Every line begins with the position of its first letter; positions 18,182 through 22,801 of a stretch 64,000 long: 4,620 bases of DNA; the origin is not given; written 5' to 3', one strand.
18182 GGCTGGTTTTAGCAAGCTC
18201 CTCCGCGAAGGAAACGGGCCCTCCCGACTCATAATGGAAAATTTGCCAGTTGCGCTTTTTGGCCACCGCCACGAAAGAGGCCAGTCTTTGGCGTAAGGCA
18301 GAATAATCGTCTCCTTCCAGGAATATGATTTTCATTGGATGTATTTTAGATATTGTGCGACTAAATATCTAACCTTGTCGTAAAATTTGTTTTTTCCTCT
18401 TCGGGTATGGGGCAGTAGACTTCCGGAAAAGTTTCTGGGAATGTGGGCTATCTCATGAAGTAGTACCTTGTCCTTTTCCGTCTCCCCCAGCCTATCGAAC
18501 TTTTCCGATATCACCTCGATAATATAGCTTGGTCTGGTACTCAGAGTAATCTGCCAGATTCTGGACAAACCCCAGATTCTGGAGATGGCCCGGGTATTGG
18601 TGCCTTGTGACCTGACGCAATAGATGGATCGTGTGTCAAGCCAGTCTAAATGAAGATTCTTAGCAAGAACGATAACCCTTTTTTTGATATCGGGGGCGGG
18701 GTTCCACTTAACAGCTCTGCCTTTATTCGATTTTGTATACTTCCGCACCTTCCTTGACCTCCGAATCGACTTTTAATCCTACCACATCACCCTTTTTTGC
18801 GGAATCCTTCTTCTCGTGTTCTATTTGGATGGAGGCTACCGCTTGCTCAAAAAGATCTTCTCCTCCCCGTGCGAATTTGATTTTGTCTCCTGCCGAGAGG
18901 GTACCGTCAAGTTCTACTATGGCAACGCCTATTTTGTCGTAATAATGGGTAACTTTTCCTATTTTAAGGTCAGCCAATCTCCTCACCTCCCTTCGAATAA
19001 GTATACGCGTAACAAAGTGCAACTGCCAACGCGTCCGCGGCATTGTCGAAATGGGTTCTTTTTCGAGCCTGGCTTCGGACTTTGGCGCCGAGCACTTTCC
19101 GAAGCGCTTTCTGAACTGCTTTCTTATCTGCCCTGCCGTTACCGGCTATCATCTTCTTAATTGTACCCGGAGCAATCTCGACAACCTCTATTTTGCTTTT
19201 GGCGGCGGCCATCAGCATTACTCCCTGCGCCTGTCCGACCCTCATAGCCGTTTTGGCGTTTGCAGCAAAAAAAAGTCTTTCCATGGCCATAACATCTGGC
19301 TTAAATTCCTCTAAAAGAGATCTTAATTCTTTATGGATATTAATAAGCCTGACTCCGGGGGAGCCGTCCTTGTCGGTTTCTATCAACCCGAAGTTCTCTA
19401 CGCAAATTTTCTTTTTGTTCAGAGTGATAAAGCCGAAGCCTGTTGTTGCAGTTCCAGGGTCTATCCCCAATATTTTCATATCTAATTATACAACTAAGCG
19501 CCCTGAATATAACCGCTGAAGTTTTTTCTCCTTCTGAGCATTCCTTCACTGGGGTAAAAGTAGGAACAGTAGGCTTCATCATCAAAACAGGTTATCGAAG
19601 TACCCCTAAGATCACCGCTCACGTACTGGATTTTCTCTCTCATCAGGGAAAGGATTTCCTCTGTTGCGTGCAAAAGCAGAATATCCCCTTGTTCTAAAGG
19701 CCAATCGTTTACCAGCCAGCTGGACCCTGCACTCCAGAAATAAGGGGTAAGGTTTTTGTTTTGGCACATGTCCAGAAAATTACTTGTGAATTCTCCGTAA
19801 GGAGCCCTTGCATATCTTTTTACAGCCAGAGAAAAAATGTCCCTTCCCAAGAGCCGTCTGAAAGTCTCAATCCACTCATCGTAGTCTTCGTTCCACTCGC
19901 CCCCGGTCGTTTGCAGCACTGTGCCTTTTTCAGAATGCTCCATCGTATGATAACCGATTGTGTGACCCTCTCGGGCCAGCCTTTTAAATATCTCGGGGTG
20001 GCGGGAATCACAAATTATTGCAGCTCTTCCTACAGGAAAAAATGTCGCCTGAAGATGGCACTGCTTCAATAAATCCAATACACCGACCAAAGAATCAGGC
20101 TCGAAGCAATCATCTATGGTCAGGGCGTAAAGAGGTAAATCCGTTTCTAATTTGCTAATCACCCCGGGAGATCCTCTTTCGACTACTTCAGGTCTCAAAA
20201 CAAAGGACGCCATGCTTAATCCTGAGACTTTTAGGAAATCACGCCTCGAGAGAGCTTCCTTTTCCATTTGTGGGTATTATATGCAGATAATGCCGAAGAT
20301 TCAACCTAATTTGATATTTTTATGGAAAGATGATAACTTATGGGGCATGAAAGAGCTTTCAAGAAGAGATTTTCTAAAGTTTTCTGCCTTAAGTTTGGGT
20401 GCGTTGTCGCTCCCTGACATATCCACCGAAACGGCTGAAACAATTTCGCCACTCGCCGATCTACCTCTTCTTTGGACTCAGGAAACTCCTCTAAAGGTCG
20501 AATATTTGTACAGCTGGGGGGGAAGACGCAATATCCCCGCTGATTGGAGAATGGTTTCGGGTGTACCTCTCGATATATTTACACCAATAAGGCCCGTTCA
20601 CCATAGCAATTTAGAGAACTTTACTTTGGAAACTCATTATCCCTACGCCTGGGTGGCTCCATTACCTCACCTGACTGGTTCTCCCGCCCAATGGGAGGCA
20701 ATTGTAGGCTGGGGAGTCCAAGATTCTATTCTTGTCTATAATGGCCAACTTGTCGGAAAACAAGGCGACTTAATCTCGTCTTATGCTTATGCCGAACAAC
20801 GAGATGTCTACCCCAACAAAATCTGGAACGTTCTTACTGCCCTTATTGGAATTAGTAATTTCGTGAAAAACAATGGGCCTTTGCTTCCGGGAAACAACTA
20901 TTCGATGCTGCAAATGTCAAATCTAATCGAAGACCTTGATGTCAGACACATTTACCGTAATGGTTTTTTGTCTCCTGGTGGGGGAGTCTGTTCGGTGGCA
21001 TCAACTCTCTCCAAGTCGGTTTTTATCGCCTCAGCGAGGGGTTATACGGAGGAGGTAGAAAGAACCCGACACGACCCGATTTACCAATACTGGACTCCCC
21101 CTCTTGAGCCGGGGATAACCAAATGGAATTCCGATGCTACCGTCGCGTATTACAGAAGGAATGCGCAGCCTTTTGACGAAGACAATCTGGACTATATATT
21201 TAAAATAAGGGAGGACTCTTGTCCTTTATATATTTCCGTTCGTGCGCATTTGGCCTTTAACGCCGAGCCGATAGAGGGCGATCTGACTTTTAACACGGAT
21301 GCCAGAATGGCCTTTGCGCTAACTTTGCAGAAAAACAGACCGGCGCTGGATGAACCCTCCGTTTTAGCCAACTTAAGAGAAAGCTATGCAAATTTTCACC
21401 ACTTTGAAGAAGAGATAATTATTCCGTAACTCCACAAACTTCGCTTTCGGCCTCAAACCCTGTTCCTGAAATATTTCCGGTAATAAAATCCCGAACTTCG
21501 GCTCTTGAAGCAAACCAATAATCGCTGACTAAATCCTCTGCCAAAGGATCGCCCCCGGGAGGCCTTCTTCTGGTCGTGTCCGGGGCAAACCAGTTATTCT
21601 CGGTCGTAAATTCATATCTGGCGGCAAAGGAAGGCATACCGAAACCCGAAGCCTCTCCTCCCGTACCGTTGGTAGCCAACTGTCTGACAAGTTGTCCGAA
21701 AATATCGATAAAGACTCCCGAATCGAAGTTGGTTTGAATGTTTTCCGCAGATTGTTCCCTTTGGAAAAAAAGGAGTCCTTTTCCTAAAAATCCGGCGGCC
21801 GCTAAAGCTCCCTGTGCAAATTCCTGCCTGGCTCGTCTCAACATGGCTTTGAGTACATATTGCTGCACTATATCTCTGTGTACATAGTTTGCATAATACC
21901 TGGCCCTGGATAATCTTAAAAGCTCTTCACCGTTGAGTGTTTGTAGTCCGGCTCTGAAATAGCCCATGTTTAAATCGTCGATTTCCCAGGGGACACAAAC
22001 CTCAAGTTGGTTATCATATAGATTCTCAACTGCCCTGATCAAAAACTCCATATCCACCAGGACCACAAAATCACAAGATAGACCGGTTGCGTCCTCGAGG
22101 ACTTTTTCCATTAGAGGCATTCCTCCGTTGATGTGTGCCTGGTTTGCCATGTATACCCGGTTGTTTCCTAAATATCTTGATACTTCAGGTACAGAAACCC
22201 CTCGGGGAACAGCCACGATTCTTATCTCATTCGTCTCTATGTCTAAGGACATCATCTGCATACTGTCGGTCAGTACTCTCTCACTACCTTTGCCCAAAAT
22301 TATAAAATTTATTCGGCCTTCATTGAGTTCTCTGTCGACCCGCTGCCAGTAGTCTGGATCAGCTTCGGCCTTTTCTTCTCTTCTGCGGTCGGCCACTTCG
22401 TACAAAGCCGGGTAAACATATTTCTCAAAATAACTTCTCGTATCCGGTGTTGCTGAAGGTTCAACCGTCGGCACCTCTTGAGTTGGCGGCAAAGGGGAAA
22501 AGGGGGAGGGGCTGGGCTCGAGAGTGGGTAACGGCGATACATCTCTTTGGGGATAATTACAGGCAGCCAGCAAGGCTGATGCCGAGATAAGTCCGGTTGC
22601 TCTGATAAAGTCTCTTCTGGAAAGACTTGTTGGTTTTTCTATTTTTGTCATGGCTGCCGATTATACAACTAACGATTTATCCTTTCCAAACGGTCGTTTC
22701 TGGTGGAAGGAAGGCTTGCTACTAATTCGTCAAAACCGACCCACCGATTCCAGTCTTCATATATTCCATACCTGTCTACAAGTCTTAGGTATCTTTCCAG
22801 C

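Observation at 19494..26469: Six adjacent cell-wall enzymes that all start with the same twin-arginine (Tat) signal module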

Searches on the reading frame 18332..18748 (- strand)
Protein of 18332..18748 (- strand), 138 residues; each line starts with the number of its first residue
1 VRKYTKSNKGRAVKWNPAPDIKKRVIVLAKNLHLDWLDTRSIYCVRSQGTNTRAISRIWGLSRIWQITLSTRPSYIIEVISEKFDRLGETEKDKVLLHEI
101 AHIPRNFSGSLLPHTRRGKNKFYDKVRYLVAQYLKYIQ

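Call 78: search_protein_families(library=pfam, proteins=[window:18332-18748:-], max_evalue=0.001)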
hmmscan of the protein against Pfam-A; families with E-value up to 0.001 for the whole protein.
window:18332-18748:- (138 aa): 1 family
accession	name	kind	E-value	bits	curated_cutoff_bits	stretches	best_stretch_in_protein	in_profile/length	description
PF18894.6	PhageMetallopep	-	5.4e-18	65.8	23.7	1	14-115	2-111/134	Putative phage metallopeptidase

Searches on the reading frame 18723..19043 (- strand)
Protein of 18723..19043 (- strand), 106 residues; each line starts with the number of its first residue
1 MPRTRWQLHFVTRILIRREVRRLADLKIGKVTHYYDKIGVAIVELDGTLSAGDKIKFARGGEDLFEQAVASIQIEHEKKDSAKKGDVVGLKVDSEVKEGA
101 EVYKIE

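Call 78: search_protein_families(library=pfam, proteins=[window:18723-19043:-], max_evalue=0.001)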
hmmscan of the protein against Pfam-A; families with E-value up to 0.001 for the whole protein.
window:18723-19043:- (106 aa): 1 family
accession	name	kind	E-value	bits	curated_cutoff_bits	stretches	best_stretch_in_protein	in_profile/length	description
PF03144.31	GTP_EFTU_D2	-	1.9e-05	25.4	30.3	1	46-92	10-58/73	Elongation factor Tu domain 2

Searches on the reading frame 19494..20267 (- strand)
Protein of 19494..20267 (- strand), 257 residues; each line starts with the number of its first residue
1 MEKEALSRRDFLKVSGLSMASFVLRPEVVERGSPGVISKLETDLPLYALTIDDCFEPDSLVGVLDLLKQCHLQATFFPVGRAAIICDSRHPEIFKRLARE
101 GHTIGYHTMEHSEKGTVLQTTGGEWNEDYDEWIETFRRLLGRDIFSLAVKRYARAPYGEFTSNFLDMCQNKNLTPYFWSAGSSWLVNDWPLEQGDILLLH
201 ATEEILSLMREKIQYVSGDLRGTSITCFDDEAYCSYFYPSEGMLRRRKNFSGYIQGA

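Call 3: search_protein_families(library=pfam, proteins=[window:19494-20267:-], max_evalue=0.01)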
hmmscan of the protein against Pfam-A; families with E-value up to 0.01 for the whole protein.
window:19494-20267:- (257 aa): 1 family
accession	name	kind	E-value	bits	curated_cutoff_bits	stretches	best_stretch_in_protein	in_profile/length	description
PF01522.26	Polysacc_deac_1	-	3.5e-15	56.5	23.1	1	45-173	7-121/124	Polysaccharide deacetylase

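Call 18: search_protein_families(library=ncbifam, proteins=[window:19494-20267:-], max_evalue=0.1)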
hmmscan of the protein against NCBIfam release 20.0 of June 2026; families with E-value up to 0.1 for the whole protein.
window:19494-20267:- (257 aa): 9 families
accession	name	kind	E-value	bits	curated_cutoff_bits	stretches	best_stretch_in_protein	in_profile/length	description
TIGR04243.1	nodulat_NodB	equivalog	9e-18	64.5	240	1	48-182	5-127/197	chitooligosaccharide deacetylase NodB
TIGR02884.1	spore_pdaA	equivalog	4.6e-14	52.6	298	1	49-187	41-168/224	delta-lactam-biosynthetic de-N-acetylase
TIGR02764.1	spore_ybaN_pdaB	equivalog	5.5e-14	52.4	237.4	1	47-201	8-159/191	polysaccharide deacetylase family sporulation protein PdaB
NF045821.1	PgAcgDacpgdA1_Bac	equivalog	4.4e-13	48.8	400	1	48-179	91-209/282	peptidoglycan-N-acetylglucosamine deacetylase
NF045822.1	PgAcgDacpgdA2_Bac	equivalog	1.1e-07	31.5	400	1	60-117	84-137/274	peptidoglycan-N-acetylglucosamine deacetylase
TIGR03006.1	pepcterm_polyde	equivalog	8e-07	28.5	276.2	1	62-154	38-118/272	XrtA system polysaccharide deacetylase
NF045820.1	PgAcgDacpgdA_Strep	equivalog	1.3e-06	27.5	800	1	47-112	270-331/463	peptidoglycan-N-acetylglucosamine deacetylase PgdA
TIGR02873.1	spore_ylxY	hypoth_equivalog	1.6e-06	27.6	391.5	1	31-181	71-208/268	probable sporulation protein, polysaccharide deacetylase family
TIGR01409.1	TAT_signal_seq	domain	0.052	13.9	16.7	1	6-24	1-19/29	twin-arginine translocation signal domain-containing protein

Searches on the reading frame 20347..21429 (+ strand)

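Call 3: search_protein_families(library=pfam, proteins=[window:20347-21429:+], max_evalue=0.01)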
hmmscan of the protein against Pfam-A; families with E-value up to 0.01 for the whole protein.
window:20347-21429:+ (360 aa): 2 families
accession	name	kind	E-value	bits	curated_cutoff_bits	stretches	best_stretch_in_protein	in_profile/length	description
PF10518.14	TAT_signal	-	0.0012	19.1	22.7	1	3-22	1-20/21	TAT (twin-arginine translocation) pathway signal sequence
PF04294.18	VanW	-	0.0014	18.6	27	1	210-270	54-101/130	VanW like protein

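Call 18: search_protein_families(library=ncbifam, proteins=[window:20347-21429:+], max_evalue=0.1)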
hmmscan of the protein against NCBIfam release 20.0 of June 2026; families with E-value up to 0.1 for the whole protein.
window:20347-21429:+ (360 aa): 1 family
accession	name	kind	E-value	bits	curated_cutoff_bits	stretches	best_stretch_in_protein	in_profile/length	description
TIGR01409.1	TAT_signal_seq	domain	0.0029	17.9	16.7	1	4-21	1-18/29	twin-arginine translocation signal domain-containing protein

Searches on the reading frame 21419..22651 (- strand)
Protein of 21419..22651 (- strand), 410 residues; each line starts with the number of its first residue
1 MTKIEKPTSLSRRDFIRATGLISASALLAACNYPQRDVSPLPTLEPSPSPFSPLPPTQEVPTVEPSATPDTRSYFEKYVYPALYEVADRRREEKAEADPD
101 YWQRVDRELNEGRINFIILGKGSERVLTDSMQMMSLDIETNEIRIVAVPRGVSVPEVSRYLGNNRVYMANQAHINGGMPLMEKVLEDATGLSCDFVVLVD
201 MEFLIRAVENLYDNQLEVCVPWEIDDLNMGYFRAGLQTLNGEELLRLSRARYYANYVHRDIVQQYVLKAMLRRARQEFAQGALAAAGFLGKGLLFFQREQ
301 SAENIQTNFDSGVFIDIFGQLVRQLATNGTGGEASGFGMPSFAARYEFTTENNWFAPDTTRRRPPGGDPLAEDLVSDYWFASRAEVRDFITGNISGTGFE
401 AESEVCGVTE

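Call 3: search_protein_families(library=pfam, proteins=[window:21419-22651:-], max_evalue=0.01)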
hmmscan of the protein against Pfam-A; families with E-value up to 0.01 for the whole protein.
window:21419-22651:- (410 aa): 1 family
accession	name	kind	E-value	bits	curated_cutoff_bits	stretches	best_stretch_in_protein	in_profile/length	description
PF03816.19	LytR_cpsA_psr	-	5.1e-15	56.4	24.6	1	128-274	2-148/150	LytR_cpsA_psr family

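Call 18: search_protein_families(library=ncbifam, proteins=[window:21419-22651:-], max_evalue=0.1)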
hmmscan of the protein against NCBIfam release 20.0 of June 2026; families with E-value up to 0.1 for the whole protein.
window:21419-22651:- (410 aa): 3 families
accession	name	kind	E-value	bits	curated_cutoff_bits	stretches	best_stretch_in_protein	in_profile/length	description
TIGR00350.1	lytR_cpsA_psr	domain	4e-16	59.6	62.3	1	128-274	3-150/152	LCP family glycopolymer transferase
NF006897.1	PRK09379.1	equivalog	3.7e-07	29.7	441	1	121-272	70-216/298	polyisoprenyl-teichoic acid--peptidoglycan teichoic acid transferase TagU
TIGR01409.1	TAT_signal_seq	domain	0.003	17.8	16.7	1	10-30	1-21/29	twin-arginine translocation signal domain-containing protein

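Call 57: find_homologous_proteins(query=window:21419-22651:-, max_evalue=0.00001)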
Query window:21419-22651:- (410 aa): 22 proteins with E <= 0.00001 among 8000 candidates.
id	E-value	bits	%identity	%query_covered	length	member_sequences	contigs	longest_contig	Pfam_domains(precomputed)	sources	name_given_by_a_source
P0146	2.2e-275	931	100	100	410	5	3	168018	PF03816.20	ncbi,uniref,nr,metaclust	ncbi:hypothetical protein A2V61_00130 [Candidatus Woesebacteria bacterium RBG_19FT_COMBO_47_8]|unire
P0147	6.9e-217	738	90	87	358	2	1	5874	PF03816.20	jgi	-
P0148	1.2e-209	714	73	100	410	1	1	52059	PF03816.20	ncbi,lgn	-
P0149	3.1e-176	604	65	99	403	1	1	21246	PF03816.20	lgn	-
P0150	1.9e-170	585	67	93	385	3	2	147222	PF03816.20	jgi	-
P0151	7.4e-130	451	52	100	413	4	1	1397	PF03816.20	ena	-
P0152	6.1e-128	445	52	100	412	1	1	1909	PF03816.20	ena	-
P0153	2.0e-126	440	51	100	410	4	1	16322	PF03816.20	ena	-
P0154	1.8e-125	437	50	98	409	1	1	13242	PF03816.20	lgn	-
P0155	2.4e-125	437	51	100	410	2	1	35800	PF03816.20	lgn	-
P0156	1.3e-121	424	50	100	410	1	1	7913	PF03816.20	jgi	-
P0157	8.0e-121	422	50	98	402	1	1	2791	PF03816.20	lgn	-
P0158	3.4e-120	420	49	99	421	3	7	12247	PF03816.20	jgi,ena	-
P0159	5.1e-120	419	49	100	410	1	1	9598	PF03816.20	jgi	jgi:hypothetical protein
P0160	9.3e-117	408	49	100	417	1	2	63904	PF03816.20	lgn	-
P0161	1.7e-113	398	61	71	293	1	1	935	PF03816.20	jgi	jgi:LCP family protein required for cell wall assembly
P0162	2.4e-113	397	48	99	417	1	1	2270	PF03816.20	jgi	jgi:LCP family protein required for cell wall assembly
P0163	8.7e-109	382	59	68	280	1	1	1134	PF03816.20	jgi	jgi:LCP family protein required for cell wall assembly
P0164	2.6e-108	381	46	98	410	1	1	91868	PF03816.20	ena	-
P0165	9.1e-107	375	47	99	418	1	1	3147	PF03816.20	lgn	-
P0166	1.9e-86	309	50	70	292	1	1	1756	PF03816.20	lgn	-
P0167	8.8e-23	99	31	68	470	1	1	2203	PF03816.20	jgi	jgi:hypothetical protein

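Call 59: find_encoding_contigs(protein=P0164, flank=10000, max_places=1)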
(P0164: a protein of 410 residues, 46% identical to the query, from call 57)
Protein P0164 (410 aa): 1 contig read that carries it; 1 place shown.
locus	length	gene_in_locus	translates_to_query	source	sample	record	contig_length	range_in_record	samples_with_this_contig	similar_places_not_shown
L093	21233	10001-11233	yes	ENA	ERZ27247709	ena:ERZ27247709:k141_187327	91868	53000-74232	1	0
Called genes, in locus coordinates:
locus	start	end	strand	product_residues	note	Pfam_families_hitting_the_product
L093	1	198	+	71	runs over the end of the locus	-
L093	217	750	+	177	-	PF04307:YdjM (faint)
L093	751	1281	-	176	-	-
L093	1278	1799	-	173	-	-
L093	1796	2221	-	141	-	-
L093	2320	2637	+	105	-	PF00085:Thioredoxin, PF00578:AhpC-TSA (weak), PF08534:Redoxin (weak), PF13098:Thioredoxin_2, PF13905:Thioredoxin_8 (weak)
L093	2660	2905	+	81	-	-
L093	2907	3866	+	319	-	PF03486:HI0933_like (faint), PF07992:Pyr_redox_2, PF12831:FAD_oxidored (weak), PF13434:Lys_Orn_oxgnase (faint), PF13738:Pyr_redox_3, PF00070:Pyr_redox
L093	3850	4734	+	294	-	PF13098:Thioredoxin_2 (faint), PF01323:DSBA (faint), PF13462:Thioredoxin_4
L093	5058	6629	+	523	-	-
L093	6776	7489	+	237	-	-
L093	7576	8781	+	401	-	PF13439:Glyco_transf_4 (faint), PF00534:Glycos_transf_1, PF13692:Glyco_trans_1_4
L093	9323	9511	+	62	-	-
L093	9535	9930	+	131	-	-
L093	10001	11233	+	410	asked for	PF03816:LytR_cpsA_psr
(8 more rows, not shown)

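Call 60: find_encoding_contigs(protein=P0160, flank=10000, max_places=1)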
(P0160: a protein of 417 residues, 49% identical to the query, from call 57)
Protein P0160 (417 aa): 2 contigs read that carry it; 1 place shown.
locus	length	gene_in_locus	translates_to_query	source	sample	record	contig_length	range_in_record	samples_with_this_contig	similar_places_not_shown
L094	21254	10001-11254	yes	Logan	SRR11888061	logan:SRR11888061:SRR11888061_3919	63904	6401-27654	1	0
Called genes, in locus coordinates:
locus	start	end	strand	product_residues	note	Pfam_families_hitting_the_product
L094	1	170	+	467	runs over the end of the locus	PF01425:Amidase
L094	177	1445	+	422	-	PF05977:MFS_3, PF07690:MFS_1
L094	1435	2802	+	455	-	PF02934:GatB_N, PF02637:GatB_Yqey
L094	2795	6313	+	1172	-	PF02811:PHP, PF07733:DNA_pol3_alpha, PF17657:DNA_pol3_finger, PF14579:HHH_6, PF01336:tRNA_anti-codon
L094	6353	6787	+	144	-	PF01245:Ribosomal_L19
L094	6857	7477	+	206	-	PF00753:Lactamase_B, PF19583:ODP (weak)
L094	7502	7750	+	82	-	-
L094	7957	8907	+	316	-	PF01522:Polysacc_deac_1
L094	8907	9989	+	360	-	PF01510:Amidase_2 (weak)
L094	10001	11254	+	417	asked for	PF03816:LytR_cpsA_psr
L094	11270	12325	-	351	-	PF04294:VanW (faint)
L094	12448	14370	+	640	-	-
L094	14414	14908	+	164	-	PF02075:RuvC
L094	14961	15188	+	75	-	PF16325:Peptidase_U32_C (weak)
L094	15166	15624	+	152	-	PF18894:PhageMetallopep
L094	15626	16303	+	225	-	PF21694:DNA_pol3_delta_C (faint)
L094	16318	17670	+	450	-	PF02878:PGM_PMM_I, PF02879:PGM_PMM_II, PF02880:PGM_PMM_III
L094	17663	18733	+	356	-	PF10432:bact-PGI_C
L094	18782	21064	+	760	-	PF01326:PPDK_N, PF00391:PEP-utilizers, PF02896:PEP-utilizers_C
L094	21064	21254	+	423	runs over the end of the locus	PF03952:Enolase_N, PF00113:Enolase_C, PF13378:MR_MLE_C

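Call 80: find_encoding_contigs(protein=P0155, flank=10000, max_places=1)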
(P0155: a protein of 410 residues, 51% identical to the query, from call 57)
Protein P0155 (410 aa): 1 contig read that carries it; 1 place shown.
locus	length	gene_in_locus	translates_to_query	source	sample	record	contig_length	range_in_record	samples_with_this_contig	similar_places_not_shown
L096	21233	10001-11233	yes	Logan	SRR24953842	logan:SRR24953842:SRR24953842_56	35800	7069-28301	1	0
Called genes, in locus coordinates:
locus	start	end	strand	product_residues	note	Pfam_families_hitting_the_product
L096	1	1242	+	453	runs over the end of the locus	PF02934:GatB_N, PF02637:GatB_Yqey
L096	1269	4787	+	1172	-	PF02811:PHP, PF07733:DNA_pol3_alpha, PF17657:DNA_pol3_finger, PF14579:HHH_6, PF01336:tRNA_anti-codon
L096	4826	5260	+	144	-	PF01245:Ribosomal_L19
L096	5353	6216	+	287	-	PF04542:Sigma70_r2, PF04545:Sigma70_r4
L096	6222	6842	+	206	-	PF00753:Lactamase_B, PF19583:ODP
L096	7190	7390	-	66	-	-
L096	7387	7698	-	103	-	-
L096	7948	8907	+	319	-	PF01522:Polysacc_deac_1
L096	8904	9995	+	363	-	PF01510:Amidase_2 (weak)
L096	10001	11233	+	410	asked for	PF03816:LytR_cpsA_psr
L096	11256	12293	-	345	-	PF04294:VanW (weak)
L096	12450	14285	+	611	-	-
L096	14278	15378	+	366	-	PF01510:Amidase_2 (weak)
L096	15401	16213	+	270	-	PF01522:Polysacc_deac_1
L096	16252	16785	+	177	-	PF02075:RuvC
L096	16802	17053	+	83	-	PF16325:Peptidase_U32_C (weak)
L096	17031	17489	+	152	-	PF18894:PhageMetallopep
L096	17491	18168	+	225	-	PF21694:DNA_pol3_delta_C (faint)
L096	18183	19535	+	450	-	PF02878:PGM_PMM_I, PF02879:PGM_PMM_II, PF02880:PGM_PMM_III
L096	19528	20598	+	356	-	PF01380:SIS (faint), PF10432:bact-PGI_C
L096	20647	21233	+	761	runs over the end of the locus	PF01326:PPDK_N, PF00391:PEP-utilizers, PF02896:PEP-utilizers_C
